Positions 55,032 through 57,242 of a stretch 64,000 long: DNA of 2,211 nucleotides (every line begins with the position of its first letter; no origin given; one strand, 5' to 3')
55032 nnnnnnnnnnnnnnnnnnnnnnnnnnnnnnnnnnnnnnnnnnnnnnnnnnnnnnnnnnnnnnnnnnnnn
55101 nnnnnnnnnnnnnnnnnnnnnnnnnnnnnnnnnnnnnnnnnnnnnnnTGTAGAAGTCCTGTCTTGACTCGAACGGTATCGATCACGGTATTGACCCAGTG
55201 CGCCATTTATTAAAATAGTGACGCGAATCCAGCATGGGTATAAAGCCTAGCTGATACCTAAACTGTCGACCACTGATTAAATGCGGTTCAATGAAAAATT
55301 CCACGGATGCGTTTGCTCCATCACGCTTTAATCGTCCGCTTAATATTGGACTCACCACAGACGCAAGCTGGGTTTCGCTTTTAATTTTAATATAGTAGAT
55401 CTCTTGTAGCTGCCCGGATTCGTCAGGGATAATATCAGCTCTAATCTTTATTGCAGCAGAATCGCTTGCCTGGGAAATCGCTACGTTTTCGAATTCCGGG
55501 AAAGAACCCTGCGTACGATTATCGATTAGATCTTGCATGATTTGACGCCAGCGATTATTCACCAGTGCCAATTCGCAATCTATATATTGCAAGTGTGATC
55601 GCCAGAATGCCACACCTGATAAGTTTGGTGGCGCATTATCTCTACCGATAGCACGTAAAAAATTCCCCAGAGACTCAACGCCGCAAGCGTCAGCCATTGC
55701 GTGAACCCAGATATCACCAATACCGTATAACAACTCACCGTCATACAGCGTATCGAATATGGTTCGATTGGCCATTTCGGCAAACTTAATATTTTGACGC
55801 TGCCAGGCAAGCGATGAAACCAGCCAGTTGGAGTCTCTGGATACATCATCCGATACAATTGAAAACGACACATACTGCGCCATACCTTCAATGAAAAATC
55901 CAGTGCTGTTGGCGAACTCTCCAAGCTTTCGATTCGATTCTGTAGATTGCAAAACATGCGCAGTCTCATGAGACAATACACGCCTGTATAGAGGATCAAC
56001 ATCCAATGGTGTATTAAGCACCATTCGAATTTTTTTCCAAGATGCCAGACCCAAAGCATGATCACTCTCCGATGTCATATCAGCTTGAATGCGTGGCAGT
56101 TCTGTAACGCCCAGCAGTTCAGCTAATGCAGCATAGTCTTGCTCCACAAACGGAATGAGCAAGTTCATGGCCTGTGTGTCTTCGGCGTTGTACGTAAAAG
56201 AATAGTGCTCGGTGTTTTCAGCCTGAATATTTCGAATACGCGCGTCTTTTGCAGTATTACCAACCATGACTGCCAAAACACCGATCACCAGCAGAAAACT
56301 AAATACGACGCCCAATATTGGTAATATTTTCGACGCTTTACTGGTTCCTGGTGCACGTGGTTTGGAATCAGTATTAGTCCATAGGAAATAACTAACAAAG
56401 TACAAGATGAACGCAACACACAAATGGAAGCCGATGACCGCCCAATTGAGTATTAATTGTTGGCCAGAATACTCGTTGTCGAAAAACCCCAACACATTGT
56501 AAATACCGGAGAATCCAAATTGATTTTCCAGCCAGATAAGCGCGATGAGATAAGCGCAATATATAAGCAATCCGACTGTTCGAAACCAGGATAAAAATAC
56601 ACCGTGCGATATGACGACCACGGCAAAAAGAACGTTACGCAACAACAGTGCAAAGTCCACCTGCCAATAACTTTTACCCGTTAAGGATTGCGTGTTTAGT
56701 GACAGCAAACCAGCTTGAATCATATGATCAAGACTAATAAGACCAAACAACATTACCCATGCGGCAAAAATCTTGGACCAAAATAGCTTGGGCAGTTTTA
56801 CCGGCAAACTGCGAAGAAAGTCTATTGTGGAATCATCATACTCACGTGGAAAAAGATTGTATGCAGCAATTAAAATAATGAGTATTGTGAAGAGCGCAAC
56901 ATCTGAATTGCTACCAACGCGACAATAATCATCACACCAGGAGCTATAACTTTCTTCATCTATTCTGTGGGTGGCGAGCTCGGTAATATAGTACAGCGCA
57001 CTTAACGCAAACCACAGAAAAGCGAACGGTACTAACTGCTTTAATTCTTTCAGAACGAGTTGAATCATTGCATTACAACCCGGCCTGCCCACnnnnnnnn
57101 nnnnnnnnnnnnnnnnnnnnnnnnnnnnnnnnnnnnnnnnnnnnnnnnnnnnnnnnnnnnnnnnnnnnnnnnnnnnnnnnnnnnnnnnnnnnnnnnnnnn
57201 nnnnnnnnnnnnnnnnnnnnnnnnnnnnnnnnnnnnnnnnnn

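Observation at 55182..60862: ABC system with paired permease-gluzincin fusions (one active, one dead) and DUF4159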

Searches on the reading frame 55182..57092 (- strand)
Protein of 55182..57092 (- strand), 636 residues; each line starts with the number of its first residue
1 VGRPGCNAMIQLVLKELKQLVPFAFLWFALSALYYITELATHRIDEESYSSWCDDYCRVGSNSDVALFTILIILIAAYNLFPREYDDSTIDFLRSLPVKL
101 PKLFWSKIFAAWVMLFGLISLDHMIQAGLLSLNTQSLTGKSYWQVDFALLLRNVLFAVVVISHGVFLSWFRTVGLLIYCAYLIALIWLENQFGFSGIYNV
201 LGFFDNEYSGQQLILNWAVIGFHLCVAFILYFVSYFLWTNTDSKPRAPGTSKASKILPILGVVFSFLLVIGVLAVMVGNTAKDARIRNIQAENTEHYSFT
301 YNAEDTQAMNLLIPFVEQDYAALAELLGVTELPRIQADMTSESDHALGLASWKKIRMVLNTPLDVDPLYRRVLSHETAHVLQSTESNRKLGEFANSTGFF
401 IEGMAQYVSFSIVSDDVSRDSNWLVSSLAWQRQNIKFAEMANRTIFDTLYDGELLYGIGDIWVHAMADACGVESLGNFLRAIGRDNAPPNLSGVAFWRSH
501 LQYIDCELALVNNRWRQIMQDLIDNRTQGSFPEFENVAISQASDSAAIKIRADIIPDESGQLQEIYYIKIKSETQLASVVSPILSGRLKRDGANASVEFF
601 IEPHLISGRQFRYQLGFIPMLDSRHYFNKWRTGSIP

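Call 4: search_protein_families(library=pfam, proteins=[window:55182-57092:-], max_evalue=0.1)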
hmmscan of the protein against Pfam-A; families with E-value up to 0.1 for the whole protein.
window:55182-57092:- (636 aa): 4 families
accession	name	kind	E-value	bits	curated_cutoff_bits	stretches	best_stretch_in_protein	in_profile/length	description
PF12730.13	ABC2_membrane_4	-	4.6e-10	40.2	27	1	23-171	20-162/179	ABC-2 family transporter protein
PF12679.13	ABC2_membrane_2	-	0.0012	18.7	27.2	1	65-170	74-171/283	ABC-2 family transporter protein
PF19527.4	DUF6055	-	0.01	15.3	27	1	370-417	129-179/417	Family of unknown function (DUF6055)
PF11309.13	DUF3112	-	0.089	12.7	23.3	0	223-307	23-105/217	Protein of unknown function (DUF3112)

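Call 5: search_protein_families(library=ncbifam, proteins=[window:55182-57092:-], max_evalue=0.1)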
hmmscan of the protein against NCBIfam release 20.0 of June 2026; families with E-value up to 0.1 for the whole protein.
window:55182-57092:- (636 aa): 1 family
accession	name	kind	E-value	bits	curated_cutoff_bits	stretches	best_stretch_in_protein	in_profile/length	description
NF033876.2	flagella_HExxH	equivalog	0.026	14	205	1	370-409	130-164/384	flagellinolysin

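Call 8: search_solved_structures(query=window:55182-57092:-, max_evalue=10, show_alignments=2)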
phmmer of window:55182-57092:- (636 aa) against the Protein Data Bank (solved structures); distinct sequences matched with E-value up to 10: 1.
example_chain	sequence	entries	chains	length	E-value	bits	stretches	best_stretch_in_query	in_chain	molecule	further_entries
7f02_B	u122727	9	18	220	0.51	12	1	69-120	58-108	Heme exporter protein B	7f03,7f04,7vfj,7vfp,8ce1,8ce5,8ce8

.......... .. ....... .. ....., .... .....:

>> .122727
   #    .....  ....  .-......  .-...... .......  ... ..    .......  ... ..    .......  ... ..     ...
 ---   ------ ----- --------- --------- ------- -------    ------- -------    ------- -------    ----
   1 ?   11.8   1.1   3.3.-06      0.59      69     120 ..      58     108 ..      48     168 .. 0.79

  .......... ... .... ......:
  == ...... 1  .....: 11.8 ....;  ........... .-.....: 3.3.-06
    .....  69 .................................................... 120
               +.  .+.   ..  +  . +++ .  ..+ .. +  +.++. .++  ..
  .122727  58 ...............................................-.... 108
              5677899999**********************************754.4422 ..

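Call 9: find_homologous_proteins(query=window:55182-57068:-)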
Query window:55182-57068:- (628 aa): 131 proteins with E <= 0.001 among 8000 candidates; the best 120 are listed.
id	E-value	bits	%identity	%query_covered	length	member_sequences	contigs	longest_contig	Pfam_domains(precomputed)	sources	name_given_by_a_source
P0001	0.0e+0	1424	100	100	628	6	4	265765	PF12730.14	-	-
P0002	0.0e+0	1290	88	100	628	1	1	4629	PF12730.14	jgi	-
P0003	0.0e+0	1245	84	100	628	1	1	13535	PF12730.14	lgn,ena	-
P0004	0.0e+0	1170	79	100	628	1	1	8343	PF12730.14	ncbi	-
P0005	1.1e-264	898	62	100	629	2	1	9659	PF12730.14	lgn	-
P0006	9.5e-264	895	61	100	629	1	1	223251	PF12730.14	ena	-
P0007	9.8e-263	891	61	100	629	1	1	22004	PF03379.20,PF12730.14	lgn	-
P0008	1.3e-262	891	61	100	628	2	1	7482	PF12730.14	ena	-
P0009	1.1e-261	888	62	100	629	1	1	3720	PF12730.14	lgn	-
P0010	1.8e-260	884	60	100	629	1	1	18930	PF12730.14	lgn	-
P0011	6.5e-260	882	61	100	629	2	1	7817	PF12730.14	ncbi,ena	-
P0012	9.8e-257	872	60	100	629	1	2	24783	PF12730.14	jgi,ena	-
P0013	3.2e-256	870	59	100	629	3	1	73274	PF12679.14,PF12730.14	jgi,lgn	-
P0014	3.6e-254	863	58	100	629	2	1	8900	PF12679.14,PF12730.14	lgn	-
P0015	1.1e-250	852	57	100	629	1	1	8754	PF12730.14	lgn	-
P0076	1.5e-156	541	40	100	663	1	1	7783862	PF12679.14,PF12730.14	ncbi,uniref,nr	ncbi:ABC transporter permease [Granulosicoccus antarcticus]|uniref:Uncharacterized protein n=1 Tax=G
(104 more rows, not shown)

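Call 16: find_encoding_contigs(protein=P0076, flank=8000, max_places=2)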
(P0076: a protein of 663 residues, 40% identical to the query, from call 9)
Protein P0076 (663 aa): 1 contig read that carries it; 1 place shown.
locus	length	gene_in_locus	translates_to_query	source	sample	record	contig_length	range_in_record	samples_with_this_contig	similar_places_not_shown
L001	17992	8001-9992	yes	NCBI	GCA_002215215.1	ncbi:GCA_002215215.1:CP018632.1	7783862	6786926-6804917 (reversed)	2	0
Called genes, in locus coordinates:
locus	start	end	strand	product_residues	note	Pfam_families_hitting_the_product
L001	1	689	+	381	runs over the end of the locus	PF00465:Fe-ADH, PF13685:Fe-ADH_2, PF25137:ADH_Fe_C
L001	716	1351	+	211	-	PF02525:Flavodoxin_2, PF03358:FMN_red (weak)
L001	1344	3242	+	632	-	PF00999:Na_H_Exchanger, PF02254:TrkA_N, PF27452:KefB_C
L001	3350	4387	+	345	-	PF01936:NYN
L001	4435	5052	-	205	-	PF19648:DUF6151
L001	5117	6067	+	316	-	PF00005:ABC_tran, PF13304:AAA_21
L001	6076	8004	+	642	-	-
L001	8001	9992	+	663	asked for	PF12679:ABC2_membrane_2, PF12730:ABC2_membrane_4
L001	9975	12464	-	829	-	PF02743:dCache_1 (weak), PF00672:HAMP, PF00990:GGDEF, PF00563:EAL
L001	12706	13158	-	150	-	PF11697:DUF3293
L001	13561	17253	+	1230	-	PF02574:S-methyl_trans, PF00809:Pterin_bind, PF02607:B12-binding_2, PF02310:B12-binding, PF02965:Met_synt_B12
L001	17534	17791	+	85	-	PF00886:Ribosomal_S16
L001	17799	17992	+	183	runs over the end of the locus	PF01782:RimM, PF05239:PRC, PF24986:PRC_RimM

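Call 17: find_encoding_contigs(protein=P0006, flank=8000, max_places=2)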
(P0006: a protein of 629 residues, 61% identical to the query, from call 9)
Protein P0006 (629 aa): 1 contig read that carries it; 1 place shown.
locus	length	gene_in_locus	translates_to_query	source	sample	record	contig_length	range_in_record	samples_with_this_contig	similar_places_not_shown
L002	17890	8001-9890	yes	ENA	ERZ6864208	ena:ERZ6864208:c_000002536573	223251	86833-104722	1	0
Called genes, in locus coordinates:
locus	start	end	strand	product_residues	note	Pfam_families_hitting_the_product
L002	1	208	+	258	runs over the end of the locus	PF00005:ABC_tran, PF13304:AAA_21 (faint), PF12399:BCA_ABC_TP_C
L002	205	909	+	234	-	PF00005:ABC_tran, PF13604:AAA_30 (faint), PF13304:AAA_21 (faint)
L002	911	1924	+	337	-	PF02653:BPD_transp_2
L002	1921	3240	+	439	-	PF02653:BPD_transp_2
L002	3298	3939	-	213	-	PF00072:Response_reg, PF08281:Sigma70_r4_2 (weak), PF00196:GerE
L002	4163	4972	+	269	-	PF13709:DUF4159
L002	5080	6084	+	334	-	PF00005:ABC_tran, PF13304:AAA_21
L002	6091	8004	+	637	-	PF12730:ABC2_membrane_4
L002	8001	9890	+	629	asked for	PF12730:ABC2_membrane_4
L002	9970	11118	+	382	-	-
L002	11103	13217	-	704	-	PF00512:HisKA, PF02518:HATPase_c, PF00072:Response_reg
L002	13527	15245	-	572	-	PF10092:DUF2330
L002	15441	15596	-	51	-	-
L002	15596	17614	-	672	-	-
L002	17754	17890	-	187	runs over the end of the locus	PF14436:EndoU_bacteria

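Call 19: find_related_loci(query=A1, collection=genome_contigs, flank=7000)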
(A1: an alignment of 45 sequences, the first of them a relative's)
Query A1 (628 aa) in genome_contigs; peptide patterns used: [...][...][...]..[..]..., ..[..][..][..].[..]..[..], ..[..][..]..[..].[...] (x = any residue, [..] = any of these).
229 stretches matched a pattern; 55 encode a relative of the query (tblastn E <= 1e-3); 53 distinct loci.
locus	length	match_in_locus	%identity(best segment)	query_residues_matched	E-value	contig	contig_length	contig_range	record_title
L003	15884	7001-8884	61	1-628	0e+0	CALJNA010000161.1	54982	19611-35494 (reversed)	MAG: uncultured Granulosicoccaceae bacterium isolate L2_Bin_Bin_33_1 genome assembly, contig: c_000000247053, whole geno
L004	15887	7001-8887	58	1-628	0e+0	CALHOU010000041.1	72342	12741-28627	MAG: uncultured Granulosicoccaceae bacterium isolate R3_Bin_Bin_131_1 genome assembly, contig: c_000000210489, whole gen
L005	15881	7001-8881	58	1-628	0e+0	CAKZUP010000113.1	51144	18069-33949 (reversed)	MAG: uncultured Granulosicoccaceae bacterium isolate L4_Bin_Bin_42_1 genome assembly, contig: c_000000548820, whole geno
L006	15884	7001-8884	58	1-628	0e+0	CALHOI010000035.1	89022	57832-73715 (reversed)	MAG: uncultured Granulosicoccaceae bacterium isolate R2_Bin_METABAT__97_1 genome assembly, contig: c_000003257162, whole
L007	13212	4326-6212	55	1-628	0e+0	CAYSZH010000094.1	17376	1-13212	MAG TPA_asm: uncultured Granulosicoccaceae bacterium isolate binchicken_co385_22 genome assembly, contig: NODE_2462_leng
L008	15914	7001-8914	57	1-628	0e+0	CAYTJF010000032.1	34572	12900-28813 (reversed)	MAG TPA_asm: uncultured Granulosicoccaceae bacterium isolate binchicken_co385_40 genome assembly, contig: NODE_712_lengt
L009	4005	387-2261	53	1-627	0e+0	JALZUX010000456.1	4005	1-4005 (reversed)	MAG: Granulosicoccaceae bacterium isolate g2_MAG_00011 g2_MAG_00011_000000000456, whole genome shotgun sequence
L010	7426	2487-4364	52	1-628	0e+0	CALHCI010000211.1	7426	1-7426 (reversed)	MAG: uncultured Granulosicoccaceae bacterium isolate L1_Bin_Bin_159_1 genome assembly, contig: c_000001177497, whole gen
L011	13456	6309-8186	50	1-628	0e+0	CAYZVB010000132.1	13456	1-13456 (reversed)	MAG TPA_asm: uncultured Granulosicoccaceae bacterium isolate SRP268394_co1_144 genome assembly, contig: NODE_7453_length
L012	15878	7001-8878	50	1-628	0e+0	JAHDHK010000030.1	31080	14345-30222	MAG: Chromatiales bacterium isolate MAG-68 RZ_4045, whole genome shotgun sequence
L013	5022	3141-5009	51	1-625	0e+0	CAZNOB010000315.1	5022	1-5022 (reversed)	MAG TPA_asm: uncultured Granulosicoccaceae bacterium isolate binchicken_co258_134 genome assembly, contig: NODE_12845_le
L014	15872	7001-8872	50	1-626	0e+0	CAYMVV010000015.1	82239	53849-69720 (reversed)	MAG TPA_asm: uncultured Granulosicoccaceae bacterium isolate SRP114822_co2_13 genome assembly, contig: NODE_208_length_8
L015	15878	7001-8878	48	1-628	0e+0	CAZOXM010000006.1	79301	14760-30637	MAG TPA_asm: uncultured Granulosicoccaceae bacterium isolate SRP268394_co1_155 genome assembly, contig: NODE_372_length_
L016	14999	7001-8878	48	1-628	0e+0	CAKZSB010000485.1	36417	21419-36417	MAG: uncultured Granulosicoccaceae bacterium isolate L1_Bin_METABAT__155_1 genome assembly, contig: c_000001210567, whol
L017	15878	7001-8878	46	1-628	0e+0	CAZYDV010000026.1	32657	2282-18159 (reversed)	MAG TPA_asm: uncultured Granulosicoccaceae bacterium isolate binchicken_co385_7 genome assembly, contig: NODE_807_length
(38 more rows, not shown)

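Call 21: predict_structure(alignment_id=A1)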
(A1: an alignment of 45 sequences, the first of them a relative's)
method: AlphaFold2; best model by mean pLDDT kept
length: 628 residues; sequences in the alignment: 45
mean_pLDDT: 79.4   pTM: 0.62
mean pLDDT of the five models: 79.4, 79.1, 76.7, 75.8, 75.5
residues with pLDDT >= 90: 188; 70-90: 300; 50-70: 104; < 50: 36
segments of 3 or more residues with pLDDT < 50: 35-42, 76-80, 126-131, 235-239, 272-278, 568-570
pLDDT, mean of each block of 10 residues (from residue 1): 82 81 73 53 52 62 73 55 63 84 88 81 54 69 88 85 73 74 65 72 69 91 86 55 65 70 61 48 80 82 92 94 80 63 71 75 92 86 84 94 92 93 94 90 90 97 95 86 88 94 97 91 90 83 91 86 66 81 88 84 91 86 87
secondary structure, 60 per line:
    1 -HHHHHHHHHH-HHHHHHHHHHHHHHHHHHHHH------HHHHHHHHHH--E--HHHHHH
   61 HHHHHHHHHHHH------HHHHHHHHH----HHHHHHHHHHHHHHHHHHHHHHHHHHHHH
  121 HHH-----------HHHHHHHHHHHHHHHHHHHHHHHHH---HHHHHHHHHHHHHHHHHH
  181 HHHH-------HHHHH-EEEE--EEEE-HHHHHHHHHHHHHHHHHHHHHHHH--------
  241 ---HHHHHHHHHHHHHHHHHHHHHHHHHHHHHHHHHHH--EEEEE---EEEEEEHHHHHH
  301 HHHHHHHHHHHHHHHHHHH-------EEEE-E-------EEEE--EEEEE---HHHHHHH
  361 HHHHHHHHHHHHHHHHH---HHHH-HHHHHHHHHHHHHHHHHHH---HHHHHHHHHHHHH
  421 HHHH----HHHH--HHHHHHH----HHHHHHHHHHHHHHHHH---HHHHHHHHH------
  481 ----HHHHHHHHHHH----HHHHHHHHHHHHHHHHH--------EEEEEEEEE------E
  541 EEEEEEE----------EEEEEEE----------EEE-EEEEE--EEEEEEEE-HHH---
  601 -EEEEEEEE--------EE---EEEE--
elements in order: H2-11 H13-33 H40-49 H55-72 H79-87 H92-123 H135-159 H163-184 H192-196 E198-201 E204-207 H209-232 H244-278 E281-285 E289-294 H295-319 E327-330 E340-343 E346-350 H354-377 H381-384 H386-404 H408-424 H429-432 H435-441 H446-462 H466-474 H485-495 H500-516 E525-533 E540-547 E558-564 E575-577 E579-583 E586-593 E602-609 E623-626

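Call 25: fold_search(model_id=the predicted structure, library=pdb)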
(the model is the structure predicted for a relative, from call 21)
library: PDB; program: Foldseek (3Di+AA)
matches with E <= 10: 1167; with E <= 0.001: 43
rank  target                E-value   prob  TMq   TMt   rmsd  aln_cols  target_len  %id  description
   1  7edx_B                1.6e-05  1.00  0.28  0.19  15.4       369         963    9  p53-bound TFIID-based core PIC on HDM2 promoter (released 2021-05-05)
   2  5mj6_A                4.1e-05  1.00  0.27  0.20  16.3       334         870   11  Ligand-induced conformational change of Insulin-regulated aminopeptidase: insights on catalytic mechanism and active s (released 2017-04-05)
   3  8p0i_B                4.7e-05  1.00  0.26  0.20  16.6       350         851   11  Crystal structure of the open conformation of insulin-regulated aminopeptidase in complex with a small-MW inhibitor (released 2024-09-04)
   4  5kds_A                8.3e-05  1.00  0.22  0.27  13.5       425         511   12  ZmpB metallopeptidase in complex with an O-glycopeptide (a2,6-sialylated core-3 pentapeptide). (released 2017-01-11)
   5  8cgw_B                1.3e-04  1.00  0.26  0.20  16.6       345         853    8  Insulin-regulated aminopeptidase (IRAP) in complex with an allosteric benzopyran-based inhibitor (released 2024-01-31)
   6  8cgp_B                1.3e-04  1.00  0.27  0.21  16.3       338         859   10  Insulin regulated aminopeptidase (IRAP) in complex with an allosteric aryl sulfonamide inhibitor (released 2024-01-31)
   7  6ydx_B                2.0e-04  1.00  0.27  0.21  15.8       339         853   10  Insulin-regulated aminopeptidase complexed with a macrocyclic peptidic inhibitor (released 2020-07-22)
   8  7nsk_A                2.5e-04  1.00  0.25  0.18  15.9       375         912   10  Endoplasmic reticulum aminopeptidase 2 complexed with a hydroxamic ligand (released 2022-06-22)
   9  7zyf_B                3.1e-04  1.00  0.26  0.20  16.4       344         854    9  Insulin regulated aminopeptidase (IRAP) in complex with a nanomolar alpha hydroxy beta amino acid based inhibitor. (released 2022-07-20)
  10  4z7i_A                3.4e-04  1.00  0.26  0.20  16.9       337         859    9  Crystal structure of insulin regulated aminopeptidase in complex with ligand (released 2015-08-26)
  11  2yd0_A                3.6e-04  1.00  0.26  0.20  15.4       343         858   11  Crystal structure of the soluble domain of human endoplasmic reticulum aminopeptidase 1 ERAP1 (released 2011-04-13)
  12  4p8q_A                3.6e-04  1.00  0.27  0.20  16.9       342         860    9  Crystal Structure of Human Insulin Regulated Aminopeptidase with Alanine in Active Site (released 2014-12-03)
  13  8z27_b                3.7e-04  1.00  0.27  0.19  17.2       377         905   15  The structure of TGEV RBD and dog APN complex (released 2024-12-11)
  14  1z1w                  3.9e-04  1.00  0.24  0.20  15.9       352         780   15  Crystal structures of the tricorn interacting facor F3 from Thermoplasma acidophilum, a zinc aminopeptidase in three dif (released 2005-05-31)
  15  4qpe                  3.9e-04  1.00  0.19  0.15  18.1       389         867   12  Crystal structure of Aminopeptidase N in complex with N-cyclohexyl-1,2-diaminoethylphosphonic acid (released 2014-09-24)
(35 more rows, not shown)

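Call 79: find_encoding_contigs(protein=P0003, flank=10000, max_places=2)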
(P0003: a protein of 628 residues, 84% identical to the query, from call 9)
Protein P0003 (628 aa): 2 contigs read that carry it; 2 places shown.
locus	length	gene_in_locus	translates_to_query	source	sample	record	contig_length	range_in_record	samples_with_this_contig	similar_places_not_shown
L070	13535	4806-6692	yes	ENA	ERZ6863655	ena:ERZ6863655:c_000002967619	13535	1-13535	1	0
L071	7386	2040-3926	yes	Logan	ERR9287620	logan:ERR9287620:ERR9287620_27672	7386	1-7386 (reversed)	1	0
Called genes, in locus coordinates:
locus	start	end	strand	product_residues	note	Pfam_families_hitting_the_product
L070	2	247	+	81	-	?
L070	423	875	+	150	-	PF02653:BPD_transp_2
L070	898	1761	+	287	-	PF13709:DUF4159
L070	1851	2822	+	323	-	PF00005:ABC_tran, PF13304:AAA_21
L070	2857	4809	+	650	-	-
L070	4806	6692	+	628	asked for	PF12730:ABC2_membrane_4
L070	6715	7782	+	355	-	-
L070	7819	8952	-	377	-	PF00512:HisKA, PF00072:Response_reg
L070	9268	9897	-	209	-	PF14436:EndoU_bacteria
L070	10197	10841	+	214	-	-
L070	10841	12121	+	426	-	PF06452:CBM9_1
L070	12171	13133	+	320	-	PF02253:PLA1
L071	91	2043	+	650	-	-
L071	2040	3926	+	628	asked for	PF12730:ABC2_membrane_4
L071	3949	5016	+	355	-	-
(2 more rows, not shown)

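Call 80: find_encoding_contigs(protein=P0004, flank=10000, max_places=2)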
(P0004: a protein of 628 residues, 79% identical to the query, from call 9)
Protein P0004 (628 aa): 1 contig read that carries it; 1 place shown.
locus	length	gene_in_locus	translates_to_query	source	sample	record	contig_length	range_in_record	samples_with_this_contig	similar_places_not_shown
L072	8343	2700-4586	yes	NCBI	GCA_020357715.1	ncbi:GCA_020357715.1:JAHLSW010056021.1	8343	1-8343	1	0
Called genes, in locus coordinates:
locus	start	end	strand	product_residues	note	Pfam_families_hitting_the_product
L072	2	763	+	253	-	?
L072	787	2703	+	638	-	-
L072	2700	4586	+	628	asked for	PF12730:ABC2_membrane_4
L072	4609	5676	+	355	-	-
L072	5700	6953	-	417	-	PF00512:HisKA, PF00072:Response_reg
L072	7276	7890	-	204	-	PF14436:EndoU_bacteria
